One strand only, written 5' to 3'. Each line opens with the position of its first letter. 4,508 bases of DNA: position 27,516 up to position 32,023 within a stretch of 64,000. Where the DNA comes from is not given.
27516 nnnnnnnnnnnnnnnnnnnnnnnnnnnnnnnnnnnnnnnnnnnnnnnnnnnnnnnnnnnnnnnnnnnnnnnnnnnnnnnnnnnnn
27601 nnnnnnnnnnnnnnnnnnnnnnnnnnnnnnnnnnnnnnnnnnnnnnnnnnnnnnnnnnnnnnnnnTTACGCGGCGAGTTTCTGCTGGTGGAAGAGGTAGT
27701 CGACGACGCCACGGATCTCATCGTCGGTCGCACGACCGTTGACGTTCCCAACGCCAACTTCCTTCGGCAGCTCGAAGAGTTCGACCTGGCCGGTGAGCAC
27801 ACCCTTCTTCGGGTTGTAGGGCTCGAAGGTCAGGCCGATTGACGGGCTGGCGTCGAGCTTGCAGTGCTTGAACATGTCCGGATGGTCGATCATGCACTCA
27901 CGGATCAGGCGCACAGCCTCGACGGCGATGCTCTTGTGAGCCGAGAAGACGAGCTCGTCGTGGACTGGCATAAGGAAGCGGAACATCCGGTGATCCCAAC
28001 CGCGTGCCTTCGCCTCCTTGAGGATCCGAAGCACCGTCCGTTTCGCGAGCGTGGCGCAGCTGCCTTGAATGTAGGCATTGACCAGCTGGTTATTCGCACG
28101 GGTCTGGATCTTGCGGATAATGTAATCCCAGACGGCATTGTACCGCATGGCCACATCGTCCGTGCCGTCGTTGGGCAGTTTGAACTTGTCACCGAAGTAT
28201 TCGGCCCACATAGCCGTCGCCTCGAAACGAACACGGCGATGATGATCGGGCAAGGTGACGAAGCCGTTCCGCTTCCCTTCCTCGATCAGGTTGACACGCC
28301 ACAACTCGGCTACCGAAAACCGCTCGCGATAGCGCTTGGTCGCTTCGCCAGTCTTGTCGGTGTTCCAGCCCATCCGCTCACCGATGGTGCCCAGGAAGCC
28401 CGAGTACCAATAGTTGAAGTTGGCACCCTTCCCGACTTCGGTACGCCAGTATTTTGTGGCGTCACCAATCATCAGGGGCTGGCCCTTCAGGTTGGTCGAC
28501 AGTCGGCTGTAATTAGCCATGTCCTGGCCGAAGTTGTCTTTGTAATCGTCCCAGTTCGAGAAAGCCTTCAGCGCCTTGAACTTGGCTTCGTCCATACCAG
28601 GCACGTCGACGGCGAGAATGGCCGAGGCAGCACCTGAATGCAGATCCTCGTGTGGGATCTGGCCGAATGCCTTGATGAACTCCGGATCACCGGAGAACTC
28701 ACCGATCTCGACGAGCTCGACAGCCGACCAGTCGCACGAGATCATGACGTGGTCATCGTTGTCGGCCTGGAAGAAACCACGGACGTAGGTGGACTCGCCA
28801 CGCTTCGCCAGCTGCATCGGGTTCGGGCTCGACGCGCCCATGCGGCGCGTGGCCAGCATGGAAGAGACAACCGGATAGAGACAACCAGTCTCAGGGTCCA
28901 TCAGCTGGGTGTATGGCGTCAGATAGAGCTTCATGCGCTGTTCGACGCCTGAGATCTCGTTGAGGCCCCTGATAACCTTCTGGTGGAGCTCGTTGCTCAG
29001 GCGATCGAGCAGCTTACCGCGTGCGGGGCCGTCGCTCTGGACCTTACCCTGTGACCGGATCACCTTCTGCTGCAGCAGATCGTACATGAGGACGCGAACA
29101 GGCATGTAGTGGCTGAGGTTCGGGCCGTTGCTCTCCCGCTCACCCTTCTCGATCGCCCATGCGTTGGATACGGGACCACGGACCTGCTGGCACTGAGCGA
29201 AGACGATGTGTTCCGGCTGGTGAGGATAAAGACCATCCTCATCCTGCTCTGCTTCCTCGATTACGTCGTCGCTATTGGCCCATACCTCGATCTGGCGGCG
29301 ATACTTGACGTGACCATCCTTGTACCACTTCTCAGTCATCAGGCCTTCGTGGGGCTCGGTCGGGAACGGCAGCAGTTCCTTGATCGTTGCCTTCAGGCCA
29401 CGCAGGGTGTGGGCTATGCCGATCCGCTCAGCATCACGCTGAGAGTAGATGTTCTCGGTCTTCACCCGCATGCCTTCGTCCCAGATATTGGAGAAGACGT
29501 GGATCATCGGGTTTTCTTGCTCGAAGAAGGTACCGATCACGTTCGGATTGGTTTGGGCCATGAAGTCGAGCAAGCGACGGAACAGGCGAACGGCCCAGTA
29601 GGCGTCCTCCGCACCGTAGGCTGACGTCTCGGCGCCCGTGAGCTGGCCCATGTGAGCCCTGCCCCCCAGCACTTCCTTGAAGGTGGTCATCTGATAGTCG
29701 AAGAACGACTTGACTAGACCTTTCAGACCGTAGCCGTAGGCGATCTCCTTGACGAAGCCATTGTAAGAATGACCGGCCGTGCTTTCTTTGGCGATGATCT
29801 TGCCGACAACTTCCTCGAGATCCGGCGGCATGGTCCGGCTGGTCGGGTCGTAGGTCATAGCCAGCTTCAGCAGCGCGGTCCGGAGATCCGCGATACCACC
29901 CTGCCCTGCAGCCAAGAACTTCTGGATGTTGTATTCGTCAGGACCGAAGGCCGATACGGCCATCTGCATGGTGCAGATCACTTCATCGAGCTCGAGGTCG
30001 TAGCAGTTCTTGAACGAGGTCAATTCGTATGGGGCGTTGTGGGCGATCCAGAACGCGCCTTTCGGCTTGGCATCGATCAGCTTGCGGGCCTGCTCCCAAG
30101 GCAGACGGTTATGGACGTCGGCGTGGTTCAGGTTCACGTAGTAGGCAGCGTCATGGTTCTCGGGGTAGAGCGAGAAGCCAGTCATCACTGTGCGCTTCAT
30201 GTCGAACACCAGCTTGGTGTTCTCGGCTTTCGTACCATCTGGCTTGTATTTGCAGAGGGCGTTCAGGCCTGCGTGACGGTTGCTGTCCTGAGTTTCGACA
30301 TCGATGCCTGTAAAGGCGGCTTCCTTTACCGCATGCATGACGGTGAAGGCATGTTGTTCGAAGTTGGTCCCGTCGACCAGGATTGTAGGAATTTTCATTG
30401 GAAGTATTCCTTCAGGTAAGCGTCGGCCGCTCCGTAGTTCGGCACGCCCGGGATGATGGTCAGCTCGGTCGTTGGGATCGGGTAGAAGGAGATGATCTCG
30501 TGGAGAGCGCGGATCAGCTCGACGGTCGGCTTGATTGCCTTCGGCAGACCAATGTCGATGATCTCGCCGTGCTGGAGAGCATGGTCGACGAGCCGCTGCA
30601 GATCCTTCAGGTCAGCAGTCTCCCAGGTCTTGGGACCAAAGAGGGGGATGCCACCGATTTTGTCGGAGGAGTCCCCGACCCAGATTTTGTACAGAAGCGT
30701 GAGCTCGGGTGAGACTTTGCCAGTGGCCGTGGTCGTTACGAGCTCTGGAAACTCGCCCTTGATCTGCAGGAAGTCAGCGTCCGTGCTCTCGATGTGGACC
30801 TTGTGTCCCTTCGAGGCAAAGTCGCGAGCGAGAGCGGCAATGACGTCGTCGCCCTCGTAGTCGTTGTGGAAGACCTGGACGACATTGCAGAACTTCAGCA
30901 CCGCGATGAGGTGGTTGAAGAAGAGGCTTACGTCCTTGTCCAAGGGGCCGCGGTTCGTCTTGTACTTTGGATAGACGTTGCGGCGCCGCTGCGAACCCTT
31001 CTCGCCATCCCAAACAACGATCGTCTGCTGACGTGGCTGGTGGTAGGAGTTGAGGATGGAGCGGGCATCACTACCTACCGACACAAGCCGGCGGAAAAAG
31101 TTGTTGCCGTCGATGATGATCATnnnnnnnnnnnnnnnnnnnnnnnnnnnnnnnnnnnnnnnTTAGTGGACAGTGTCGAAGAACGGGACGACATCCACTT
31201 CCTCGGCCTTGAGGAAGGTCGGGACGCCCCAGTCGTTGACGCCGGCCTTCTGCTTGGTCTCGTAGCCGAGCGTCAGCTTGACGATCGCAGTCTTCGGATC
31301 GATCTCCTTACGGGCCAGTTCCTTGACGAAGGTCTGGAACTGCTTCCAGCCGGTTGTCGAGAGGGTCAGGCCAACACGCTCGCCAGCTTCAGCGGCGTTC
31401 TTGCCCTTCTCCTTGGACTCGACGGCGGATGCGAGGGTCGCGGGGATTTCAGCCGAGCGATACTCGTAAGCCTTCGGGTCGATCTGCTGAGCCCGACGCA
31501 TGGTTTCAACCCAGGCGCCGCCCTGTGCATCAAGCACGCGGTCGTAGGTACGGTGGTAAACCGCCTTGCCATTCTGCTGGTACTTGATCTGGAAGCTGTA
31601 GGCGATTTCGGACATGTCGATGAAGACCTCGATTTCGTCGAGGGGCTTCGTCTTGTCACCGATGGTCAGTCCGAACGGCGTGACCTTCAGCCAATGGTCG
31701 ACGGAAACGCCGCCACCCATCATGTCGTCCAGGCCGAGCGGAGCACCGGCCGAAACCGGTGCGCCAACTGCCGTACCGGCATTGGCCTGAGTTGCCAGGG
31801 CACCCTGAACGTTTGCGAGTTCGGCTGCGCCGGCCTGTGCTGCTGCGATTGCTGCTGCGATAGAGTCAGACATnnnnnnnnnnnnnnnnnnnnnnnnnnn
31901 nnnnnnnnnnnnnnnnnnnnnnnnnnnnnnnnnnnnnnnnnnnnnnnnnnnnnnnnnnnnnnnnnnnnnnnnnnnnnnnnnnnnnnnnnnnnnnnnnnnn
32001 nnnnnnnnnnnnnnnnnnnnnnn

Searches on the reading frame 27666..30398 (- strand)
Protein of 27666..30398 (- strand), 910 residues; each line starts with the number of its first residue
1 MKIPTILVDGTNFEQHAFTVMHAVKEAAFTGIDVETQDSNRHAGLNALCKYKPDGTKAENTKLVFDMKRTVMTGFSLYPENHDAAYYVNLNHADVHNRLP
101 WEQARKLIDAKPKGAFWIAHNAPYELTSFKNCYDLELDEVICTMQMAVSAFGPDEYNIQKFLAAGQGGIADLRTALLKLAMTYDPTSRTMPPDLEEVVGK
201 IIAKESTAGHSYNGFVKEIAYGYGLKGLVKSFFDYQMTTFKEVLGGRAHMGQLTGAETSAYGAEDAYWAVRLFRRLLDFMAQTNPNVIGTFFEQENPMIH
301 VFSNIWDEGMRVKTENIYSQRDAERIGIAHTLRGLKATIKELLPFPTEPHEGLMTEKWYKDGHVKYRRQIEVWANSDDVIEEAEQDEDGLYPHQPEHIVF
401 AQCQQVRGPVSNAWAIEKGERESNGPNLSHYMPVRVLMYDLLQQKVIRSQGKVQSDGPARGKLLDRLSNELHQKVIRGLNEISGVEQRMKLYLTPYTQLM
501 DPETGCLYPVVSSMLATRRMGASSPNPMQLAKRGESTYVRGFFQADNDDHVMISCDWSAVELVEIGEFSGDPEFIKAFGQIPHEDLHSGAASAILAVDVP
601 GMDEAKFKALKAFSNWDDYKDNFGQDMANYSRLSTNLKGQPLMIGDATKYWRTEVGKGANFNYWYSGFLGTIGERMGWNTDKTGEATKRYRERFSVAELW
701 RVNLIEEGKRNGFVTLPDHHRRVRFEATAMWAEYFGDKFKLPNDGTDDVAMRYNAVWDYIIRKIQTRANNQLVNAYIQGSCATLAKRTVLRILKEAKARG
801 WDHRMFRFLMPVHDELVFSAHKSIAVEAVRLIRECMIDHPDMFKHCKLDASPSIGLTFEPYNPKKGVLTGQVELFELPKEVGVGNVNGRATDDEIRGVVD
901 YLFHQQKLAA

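Call 9: search_protein_families(library=pfam, proteins=[window:27666-30398:-], max_evalue=0.001)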
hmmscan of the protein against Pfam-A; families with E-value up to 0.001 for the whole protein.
window:27666-30398:- (910 aa): 1 family
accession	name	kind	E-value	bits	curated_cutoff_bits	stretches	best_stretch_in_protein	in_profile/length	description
PF00476.26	DNA_pol_A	-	5.3e-31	108.3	34.3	2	655-856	209-377/381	DNA polymerase family A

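Call 94: search_dna_similar(query=window:27666-30398:-, collection=phages, mode=protein, max_rows=15, max_evalue=1e-10)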
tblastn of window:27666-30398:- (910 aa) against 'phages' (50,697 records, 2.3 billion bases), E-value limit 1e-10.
Records with a match: 12; places in all: 12; records where one place covers at least 80% of the query: 12.
Best place of each record, by identity: <60% 12.
By first word of the organism name: Acinetobacter 5; Achromobacter 3; Caulobacter 2; Xylophilus 1; Pseudoalteromonas 1.
By host as written in the record: Achromobacter xylosoxidans 3; Caulobacter crescentus 2; Acinetobacter baumannii 2; Acinetobacter baumannii TV2199 1; Xylophilus sp. 1; Acinetobacter baumannii MRSN 423159 1; Pseudoalteromonas sp. KB12-38 1; Acinetobacter baumannii AB5075 1.
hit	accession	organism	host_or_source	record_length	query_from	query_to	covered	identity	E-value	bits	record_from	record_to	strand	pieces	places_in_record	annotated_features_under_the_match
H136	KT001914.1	Caulobacter phage Seuss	Caulobacter crescentus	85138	1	910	100%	49.5%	0e+0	885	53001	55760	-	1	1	DNA polymerase | ribosome_binding_site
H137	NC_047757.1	Caulobacter phage Seuss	Caulobacter crescentus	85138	1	910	100%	49.5%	0e+0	885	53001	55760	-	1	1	DNA polymerase | ribosome_binding_site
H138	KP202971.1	Achromobacter phage JWF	Achromobacter xylosoxidans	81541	6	903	99%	41.3%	0e+0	699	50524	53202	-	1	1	polA_1: DNA polymerase I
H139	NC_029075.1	Achromobacter phage JWF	Achromobacter xylosoxidans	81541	6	903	99%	41.3%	0e+0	699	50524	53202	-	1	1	polA_1: DNA polymerase I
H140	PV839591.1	Acinetobacter phage fJoAci01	Acinetobacter baumannii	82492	3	906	99%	38.9%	2e-180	584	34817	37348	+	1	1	DNA polymerase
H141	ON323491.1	Acinetobacter phage vB_AbaS_TCUP2199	Acinetobacter baumannii TV2199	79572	3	906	99%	38.8%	1e-179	582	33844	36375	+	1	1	hypothetical protein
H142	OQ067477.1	Xylophilus phage Lumi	Xylophilus sp.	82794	1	907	100%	38.6%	0e+0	624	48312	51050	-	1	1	putative DNA polymerase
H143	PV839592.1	Acinetobacter phage fJoAci04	Acinetobacter baumannii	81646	3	902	99%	38.1%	1e-173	565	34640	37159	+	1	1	DNA polymerase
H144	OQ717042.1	Acinetobacter phage EAb13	Acinetobacter baumannii MRSN 423159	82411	3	902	99%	38.0%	5e-173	563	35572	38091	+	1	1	hypothetical protein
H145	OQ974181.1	Achromobacter phage 2-1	Achromobacter xylosoxidans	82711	61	903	93%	40.4%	0e+0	632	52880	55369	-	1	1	DNA polymerase (x2)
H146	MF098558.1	Pseudoalteromonas phage KB12-38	Pseudoalteromonas sp. KB12-38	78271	3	902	99%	37.4%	0e+0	603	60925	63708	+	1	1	hypothetical protein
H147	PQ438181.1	Acinetobacter phage Mystique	Acinetobacter baumannii AB5075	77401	3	906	83%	41.9%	1e-88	574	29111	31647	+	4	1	putative DNA polymerase (x4) | hypothetical protein | ribosome_binding_site (x4)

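Call 95: get_annotated_region(hit=H137, flank=16000)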
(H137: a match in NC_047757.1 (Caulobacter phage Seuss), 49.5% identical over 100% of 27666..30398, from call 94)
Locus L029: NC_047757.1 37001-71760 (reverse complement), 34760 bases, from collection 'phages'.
description: Caulobacter phage Seuss, complete genome.
organism: Caulobacter phage Seuss (NCBI taxid 1675601)
taxonomy: Viruses; Duplodnaviria; Heunggongvirae; Uroviricota; Caudoviricetes; Seussvirus; Seussvirus seuss
host: Caulobacter crescentus; source: -; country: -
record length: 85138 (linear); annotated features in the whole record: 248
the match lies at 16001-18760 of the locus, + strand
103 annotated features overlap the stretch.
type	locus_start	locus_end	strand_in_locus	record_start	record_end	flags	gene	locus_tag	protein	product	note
CDS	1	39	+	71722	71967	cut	-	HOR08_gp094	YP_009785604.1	acyl carrier-like protein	-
regulatory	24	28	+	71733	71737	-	-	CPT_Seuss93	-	ribosome_binding_site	-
CDS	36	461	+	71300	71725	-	-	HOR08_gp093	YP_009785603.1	hypothetical protein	-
regulatory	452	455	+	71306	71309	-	-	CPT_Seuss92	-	ribosome_binding_site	-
CDS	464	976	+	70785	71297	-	-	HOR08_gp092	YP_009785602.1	hypothetical protein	-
regulatory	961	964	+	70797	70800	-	-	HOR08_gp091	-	ribosome_binding_site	-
CDS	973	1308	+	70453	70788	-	-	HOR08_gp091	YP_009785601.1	hypothetical protein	-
regulatory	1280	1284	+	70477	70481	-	-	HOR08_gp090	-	ribosome_binding_site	-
CDS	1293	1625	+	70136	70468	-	-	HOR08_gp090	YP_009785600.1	hypothetical protein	-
regulatory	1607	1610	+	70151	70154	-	-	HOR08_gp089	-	ribosome_binding_site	-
CDS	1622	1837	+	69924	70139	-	-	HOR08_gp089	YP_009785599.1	hypothetical protein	-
regulatory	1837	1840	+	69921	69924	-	-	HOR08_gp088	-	ribosome_binding_site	-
CDS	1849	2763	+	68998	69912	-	-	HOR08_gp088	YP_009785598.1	hypothetical protein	-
regulatory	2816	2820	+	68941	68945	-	-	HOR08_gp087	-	ribosome_binding_site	-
CDS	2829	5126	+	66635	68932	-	-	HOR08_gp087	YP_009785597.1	RIIA lysis inhibitor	-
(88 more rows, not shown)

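Call 106: search_protein_families(library=pfam, proteins=[L029:28032-28586:+, L029:26182-26979:+, L029:25415-26182:+, L029:8396-9382:+], max_evalue=0.01)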
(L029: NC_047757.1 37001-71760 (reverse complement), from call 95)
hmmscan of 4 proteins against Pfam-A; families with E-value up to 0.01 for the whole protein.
L029:28032-28586:+ (184 aa): 1 family
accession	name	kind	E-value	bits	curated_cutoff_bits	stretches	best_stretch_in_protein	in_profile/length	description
PF21448.3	DNMK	-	1e-18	68.3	27.1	2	76-168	129-224/232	Deoxynucleotide monophosphate kinase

L029:26182-26979:+ (265 aa): 0 families

L029:25415-26182:+ (255 aa): 1 family
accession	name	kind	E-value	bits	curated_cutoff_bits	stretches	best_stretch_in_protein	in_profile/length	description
PF16634.10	APC_u13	-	0.0059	17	26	0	204-217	22-35/54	Unstructured region on APC between APC_crr and SAMP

L029:8396-9382:+ (328 aa): 2 families
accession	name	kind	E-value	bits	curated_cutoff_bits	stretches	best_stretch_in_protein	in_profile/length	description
PF03819.22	MazG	-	0.00054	20.6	22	1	146-185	10-42/74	MazG nucleotide pyrophosphohydrolase domain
PF00476.26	DNA_pol_A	-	0.0026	17.2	34.3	1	2-49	115-170/381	DNA polymerase family A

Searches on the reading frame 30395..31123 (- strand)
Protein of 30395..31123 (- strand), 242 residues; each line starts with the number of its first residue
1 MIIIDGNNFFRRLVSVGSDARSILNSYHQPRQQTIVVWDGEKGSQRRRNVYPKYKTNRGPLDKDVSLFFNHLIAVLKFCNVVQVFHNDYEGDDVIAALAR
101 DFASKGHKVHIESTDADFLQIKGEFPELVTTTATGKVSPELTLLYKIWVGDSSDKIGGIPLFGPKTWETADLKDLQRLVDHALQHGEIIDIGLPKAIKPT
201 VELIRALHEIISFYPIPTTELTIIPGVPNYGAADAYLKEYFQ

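Call 32: search_protein_families(library=pfam, proteins=[window:30395-31123:-], max_evalue=0.001)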
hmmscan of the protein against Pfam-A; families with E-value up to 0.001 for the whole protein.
window:30395-31123:- (242 aa): 1 family
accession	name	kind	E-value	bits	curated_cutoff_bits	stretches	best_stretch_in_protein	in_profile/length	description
PF02739.22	5_3_exonuc_N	-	2.1e-18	67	34.3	1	28-122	47-138/164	5'-3' exonuclease, N-terminal resolvase-like domain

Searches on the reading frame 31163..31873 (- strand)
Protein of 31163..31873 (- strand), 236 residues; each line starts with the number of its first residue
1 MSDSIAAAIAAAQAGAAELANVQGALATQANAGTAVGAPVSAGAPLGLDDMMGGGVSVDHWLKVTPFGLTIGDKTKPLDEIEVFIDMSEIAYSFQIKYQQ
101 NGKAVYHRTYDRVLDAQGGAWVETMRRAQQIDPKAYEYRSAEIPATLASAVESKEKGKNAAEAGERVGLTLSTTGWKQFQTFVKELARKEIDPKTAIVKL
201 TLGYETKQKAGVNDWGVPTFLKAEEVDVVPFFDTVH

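Call 32: search_protein_families(library=pfam, proteins=[window:31163-31873:-], max_evalue=0.001)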
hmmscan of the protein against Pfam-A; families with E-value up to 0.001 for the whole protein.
window:31163-31873:- (236 aa): 1 family
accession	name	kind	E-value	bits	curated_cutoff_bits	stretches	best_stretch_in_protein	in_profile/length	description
PF17975.6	RNR_Alpha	-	0.00056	20.8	26.4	1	97-128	16-49/101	Ribonucleotide reductase alpha domain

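Call 61: search_protein_families(library=phrogs, proteins=[window:31163-31873:-], max_evalue=0.001)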
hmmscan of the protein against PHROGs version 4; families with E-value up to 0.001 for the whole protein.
window:31163-31873:- (236 aa): 0 families
